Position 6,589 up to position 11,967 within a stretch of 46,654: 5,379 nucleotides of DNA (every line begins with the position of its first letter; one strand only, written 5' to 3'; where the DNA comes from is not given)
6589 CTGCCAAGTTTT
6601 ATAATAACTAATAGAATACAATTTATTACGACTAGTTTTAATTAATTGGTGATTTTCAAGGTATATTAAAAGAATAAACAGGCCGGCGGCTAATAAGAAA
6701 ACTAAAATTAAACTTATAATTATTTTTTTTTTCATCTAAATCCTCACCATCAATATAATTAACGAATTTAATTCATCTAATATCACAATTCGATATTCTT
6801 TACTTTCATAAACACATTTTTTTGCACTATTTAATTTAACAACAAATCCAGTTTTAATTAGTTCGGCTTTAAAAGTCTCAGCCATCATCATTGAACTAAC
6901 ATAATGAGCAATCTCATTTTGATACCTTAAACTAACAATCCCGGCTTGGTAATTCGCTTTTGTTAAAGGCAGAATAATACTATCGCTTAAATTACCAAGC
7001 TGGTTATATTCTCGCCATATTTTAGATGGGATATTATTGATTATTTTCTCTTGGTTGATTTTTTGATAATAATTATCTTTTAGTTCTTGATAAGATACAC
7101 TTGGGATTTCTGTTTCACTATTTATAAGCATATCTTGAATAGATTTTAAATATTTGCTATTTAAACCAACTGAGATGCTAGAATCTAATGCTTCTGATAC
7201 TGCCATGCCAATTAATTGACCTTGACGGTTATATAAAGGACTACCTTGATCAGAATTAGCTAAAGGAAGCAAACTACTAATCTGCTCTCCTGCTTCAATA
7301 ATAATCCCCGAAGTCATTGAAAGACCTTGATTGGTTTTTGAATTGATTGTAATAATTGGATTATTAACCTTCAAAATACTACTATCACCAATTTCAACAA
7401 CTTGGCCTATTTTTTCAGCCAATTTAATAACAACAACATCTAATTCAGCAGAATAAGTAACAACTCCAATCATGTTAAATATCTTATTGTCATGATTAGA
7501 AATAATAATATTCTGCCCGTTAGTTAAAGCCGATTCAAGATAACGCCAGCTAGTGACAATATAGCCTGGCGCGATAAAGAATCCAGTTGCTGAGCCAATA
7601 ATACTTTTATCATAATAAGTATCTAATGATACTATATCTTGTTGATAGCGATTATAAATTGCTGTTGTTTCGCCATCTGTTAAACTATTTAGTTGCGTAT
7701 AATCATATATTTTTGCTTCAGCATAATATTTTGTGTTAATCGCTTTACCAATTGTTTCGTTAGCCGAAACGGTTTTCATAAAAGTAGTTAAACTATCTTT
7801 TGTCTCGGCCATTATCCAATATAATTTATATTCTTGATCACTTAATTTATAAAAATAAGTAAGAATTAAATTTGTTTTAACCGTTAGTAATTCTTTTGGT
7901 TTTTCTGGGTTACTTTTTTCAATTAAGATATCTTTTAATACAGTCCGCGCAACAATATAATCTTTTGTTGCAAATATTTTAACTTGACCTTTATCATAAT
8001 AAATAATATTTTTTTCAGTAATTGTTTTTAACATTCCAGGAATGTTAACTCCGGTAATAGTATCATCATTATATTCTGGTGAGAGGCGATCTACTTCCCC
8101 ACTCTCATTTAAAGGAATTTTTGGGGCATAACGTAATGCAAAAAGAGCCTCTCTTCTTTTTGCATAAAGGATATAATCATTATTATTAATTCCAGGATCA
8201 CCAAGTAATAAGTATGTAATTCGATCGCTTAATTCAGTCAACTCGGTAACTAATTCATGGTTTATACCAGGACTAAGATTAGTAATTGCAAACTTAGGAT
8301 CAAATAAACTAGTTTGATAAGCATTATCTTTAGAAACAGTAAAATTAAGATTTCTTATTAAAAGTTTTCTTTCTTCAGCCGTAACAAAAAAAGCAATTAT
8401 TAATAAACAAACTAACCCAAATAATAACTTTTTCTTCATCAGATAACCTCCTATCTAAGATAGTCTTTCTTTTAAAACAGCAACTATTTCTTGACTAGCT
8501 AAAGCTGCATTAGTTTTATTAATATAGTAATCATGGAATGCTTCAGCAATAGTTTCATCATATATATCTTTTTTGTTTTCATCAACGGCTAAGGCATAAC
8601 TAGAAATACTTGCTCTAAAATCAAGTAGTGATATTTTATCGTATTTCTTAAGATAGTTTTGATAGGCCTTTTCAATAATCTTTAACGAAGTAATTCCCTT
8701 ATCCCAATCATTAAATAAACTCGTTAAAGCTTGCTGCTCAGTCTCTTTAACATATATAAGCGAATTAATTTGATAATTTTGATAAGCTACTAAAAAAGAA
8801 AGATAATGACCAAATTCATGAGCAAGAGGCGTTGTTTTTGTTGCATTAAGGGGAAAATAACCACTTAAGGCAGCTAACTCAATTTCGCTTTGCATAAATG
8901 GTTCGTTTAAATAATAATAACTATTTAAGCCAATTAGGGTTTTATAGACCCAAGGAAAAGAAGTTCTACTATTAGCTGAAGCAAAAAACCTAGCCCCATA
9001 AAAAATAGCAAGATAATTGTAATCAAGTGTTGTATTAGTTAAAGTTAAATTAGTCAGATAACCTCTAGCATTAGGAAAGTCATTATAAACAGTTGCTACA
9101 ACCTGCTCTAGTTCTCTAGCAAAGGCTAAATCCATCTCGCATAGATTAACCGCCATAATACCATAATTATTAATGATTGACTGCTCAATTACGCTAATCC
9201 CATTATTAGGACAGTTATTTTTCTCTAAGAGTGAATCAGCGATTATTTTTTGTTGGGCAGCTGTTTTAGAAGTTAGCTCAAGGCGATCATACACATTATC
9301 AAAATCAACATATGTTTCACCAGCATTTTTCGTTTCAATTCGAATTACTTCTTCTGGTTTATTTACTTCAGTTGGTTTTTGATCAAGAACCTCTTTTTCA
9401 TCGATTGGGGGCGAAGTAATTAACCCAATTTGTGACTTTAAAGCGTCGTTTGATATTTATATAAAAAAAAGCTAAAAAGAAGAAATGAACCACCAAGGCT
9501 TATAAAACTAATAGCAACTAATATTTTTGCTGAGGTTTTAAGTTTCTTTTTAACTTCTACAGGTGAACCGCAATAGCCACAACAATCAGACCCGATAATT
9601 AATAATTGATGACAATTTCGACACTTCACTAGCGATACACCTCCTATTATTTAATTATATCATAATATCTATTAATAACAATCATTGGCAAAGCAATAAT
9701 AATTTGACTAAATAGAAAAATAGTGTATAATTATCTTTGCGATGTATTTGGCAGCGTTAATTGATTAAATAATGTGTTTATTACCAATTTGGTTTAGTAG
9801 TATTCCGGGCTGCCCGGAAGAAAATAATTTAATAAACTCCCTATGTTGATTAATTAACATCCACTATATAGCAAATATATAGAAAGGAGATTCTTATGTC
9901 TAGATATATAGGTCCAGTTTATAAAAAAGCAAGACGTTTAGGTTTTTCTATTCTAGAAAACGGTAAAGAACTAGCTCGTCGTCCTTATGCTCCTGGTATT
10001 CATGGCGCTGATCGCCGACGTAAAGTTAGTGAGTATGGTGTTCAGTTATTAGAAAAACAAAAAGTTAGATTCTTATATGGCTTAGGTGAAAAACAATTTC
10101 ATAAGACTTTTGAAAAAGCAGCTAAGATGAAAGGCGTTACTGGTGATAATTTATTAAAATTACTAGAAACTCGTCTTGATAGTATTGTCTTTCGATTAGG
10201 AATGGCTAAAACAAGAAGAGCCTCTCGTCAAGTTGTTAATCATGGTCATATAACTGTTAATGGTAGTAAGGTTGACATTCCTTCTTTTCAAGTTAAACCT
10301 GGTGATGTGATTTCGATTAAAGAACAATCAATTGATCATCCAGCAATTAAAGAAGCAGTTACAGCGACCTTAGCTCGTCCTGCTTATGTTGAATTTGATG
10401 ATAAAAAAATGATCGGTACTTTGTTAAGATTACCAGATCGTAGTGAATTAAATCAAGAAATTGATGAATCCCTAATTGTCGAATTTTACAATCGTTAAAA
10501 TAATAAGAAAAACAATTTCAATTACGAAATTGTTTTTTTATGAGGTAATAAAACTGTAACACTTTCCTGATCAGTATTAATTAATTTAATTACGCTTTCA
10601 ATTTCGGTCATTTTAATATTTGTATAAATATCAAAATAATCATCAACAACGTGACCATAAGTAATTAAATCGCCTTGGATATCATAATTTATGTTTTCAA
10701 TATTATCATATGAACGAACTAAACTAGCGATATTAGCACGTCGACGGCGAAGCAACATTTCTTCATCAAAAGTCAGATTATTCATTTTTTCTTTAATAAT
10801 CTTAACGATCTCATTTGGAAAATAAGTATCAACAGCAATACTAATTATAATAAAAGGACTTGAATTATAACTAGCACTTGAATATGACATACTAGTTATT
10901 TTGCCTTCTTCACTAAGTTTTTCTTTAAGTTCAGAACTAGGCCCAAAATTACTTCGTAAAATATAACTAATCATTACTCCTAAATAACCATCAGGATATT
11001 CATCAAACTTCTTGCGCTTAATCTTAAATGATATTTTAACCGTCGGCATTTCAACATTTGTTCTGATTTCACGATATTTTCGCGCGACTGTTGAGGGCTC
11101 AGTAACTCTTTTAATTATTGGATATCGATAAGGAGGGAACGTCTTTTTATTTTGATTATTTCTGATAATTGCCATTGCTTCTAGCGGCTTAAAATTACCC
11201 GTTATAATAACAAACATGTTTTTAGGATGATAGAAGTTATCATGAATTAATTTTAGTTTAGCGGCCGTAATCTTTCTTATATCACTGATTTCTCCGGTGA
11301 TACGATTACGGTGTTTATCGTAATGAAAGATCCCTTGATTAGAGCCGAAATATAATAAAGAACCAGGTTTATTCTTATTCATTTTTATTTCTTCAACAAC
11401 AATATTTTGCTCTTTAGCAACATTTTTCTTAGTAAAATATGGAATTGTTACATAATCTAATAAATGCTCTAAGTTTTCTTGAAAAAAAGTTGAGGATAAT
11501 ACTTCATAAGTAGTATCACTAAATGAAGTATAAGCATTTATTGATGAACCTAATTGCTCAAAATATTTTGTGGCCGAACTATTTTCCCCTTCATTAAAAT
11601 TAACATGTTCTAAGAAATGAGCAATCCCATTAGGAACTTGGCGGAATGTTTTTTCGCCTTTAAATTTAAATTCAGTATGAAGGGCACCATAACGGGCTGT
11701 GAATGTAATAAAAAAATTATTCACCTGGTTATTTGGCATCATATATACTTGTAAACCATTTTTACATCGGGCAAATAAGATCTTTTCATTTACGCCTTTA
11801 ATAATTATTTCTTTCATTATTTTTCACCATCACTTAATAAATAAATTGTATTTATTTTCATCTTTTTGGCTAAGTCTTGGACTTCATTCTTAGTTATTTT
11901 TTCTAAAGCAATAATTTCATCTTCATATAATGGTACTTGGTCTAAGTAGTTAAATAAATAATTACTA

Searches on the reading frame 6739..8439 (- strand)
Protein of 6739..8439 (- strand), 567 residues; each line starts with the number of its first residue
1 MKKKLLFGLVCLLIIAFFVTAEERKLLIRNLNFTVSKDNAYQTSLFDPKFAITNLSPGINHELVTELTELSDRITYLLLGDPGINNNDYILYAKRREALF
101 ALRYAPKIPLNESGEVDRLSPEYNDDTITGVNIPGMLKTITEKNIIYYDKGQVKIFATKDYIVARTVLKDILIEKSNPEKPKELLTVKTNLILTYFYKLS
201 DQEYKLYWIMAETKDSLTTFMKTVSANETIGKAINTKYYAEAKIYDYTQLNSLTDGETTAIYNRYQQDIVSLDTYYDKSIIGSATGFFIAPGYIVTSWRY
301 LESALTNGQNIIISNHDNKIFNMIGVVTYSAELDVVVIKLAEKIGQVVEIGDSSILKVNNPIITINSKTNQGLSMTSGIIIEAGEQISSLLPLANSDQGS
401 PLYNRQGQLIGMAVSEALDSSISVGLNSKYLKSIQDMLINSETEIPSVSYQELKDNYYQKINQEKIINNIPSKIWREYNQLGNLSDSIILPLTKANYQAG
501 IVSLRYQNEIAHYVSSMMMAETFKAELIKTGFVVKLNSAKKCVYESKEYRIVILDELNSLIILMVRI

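Call 27: search_protein_families(library=pfam, proteins=[window:6739-8439:-], max_evalue=0.001)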
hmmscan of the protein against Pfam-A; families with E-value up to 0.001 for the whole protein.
window:6739-8439:- (567 aa): 1 family
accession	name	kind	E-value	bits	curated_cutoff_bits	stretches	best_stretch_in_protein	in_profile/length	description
PF13365.12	Trypsin_2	-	5.1e-09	37.4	27.6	1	284-412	1-144/144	Trypsin-like peptidase domain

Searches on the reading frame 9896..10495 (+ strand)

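Call 27: search_protein_families(library=pfam, proteins=[window:9896-10495:+], max_evalue=0.001)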
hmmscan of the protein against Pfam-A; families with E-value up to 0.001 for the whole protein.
window:9896-10495:+ (200 aa): 3 families
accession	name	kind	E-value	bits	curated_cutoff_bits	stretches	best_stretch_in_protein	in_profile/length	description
PF00163.24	Ribosomal_S4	-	3.2e-29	101.9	23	1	3-91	1-95/95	Ribosomal protein S4/S9 N-terminal domain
PF01479.30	S4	-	3.8e-20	71.8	22.8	1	93-139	2-48/48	S4 domain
PF22421.1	SYY_C-terminal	-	0.00076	19.8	27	0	93-138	20-65/83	Tyrosine--tRNA ligase SYY-like C-terminal domain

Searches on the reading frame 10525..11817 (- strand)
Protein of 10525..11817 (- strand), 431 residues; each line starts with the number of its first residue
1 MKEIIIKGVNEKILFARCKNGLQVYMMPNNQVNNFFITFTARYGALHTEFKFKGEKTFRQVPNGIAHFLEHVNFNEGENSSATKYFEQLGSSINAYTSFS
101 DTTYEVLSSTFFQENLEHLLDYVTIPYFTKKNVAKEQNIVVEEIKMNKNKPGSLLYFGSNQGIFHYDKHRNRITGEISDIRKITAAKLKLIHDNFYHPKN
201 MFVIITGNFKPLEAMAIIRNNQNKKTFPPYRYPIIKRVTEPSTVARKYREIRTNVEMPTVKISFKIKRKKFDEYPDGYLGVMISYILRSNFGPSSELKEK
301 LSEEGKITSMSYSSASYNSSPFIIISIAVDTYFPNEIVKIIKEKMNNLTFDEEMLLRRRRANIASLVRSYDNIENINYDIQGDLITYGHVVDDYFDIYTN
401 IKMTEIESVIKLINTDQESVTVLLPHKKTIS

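Call 27: search_protein_families(library=pfam, proteins=[window:10525-11817:-], max_evalue=0.001)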
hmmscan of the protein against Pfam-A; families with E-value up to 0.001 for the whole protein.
window:10525-11817:- (431 aa): 2 families
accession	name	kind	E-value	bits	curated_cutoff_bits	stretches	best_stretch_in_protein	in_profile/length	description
PF05193.26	Peptidase_M16_C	-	3e-15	57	23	1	182-349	1-165/181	Peptidase M16 inactive domain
PF00675.25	Peptidase_M16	-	6.6e-15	55.7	22.3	1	63-151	31-123/149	Insulinase (Peptidase family M16)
